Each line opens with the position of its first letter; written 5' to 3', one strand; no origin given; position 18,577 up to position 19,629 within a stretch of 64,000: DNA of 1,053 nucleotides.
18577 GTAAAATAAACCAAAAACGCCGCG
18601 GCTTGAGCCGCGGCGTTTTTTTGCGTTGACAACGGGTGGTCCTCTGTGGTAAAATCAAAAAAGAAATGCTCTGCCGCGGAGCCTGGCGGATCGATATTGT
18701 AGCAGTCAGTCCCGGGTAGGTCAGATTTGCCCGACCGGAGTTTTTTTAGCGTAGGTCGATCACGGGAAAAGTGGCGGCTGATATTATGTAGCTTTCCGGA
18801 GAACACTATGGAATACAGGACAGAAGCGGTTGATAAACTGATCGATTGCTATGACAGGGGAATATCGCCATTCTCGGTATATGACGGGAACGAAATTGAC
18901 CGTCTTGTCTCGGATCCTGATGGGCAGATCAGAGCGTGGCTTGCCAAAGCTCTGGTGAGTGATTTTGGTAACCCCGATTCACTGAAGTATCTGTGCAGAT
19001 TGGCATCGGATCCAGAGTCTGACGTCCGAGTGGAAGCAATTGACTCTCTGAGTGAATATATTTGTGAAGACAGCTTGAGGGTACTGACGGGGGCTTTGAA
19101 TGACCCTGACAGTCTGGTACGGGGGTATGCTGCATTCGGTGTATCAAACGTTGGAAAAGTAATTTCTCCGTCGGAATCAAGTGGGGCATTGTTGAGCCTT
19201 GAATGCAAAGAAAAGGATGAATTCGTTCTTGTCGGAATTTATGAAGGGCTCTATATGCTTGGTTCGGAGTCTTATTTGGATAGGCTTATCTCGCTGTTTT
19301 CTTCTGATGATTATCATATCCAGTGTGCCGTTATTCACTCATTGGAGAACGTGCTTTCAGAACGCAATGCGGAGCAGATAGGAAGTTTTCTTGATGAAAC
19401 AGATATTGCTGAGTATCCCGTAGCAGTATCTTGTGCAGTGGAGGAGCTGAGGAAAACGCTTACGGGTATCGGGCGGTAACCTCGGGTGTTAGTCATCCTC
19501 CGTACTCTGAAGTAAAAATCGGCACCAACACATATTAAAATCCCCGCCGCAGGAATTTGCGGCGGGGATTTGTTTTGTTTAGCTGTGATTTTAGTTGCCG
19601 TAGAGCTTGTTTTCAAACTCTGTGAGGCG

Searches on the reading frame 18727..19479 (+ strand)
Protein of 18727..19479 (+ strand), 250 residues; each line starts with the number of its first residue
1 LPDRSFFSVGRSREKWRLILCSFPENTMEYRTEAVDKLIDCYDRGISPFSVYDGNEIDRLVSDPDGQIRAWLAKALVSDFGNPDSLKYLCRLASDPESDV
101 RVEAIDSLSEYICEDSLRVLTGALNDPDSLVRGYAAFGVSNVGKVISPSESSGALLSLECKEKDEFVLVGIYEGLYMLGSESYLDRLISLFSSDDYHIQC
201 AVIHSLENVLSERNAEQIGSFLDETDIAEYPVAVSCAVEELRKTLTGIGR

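Call 66: search_protein_families(library=pfam, proteins=[window:18727-19479:+], max_evalue=0.00001)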
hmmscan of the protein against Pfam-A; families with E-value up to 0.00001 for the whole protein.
window:18727-19479:+ (250 aa): 2 families
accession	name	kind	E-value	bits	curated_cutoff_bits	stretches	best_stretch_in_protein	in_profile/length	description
PF13646.12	HEAT_2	-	2.7e-18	66.5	27.7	1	57-136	5-84/88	HEAT repeats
PF02985.28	HEAT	-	7.6e-11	41.7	23.5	0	87-110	3-26/31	HEAT repeat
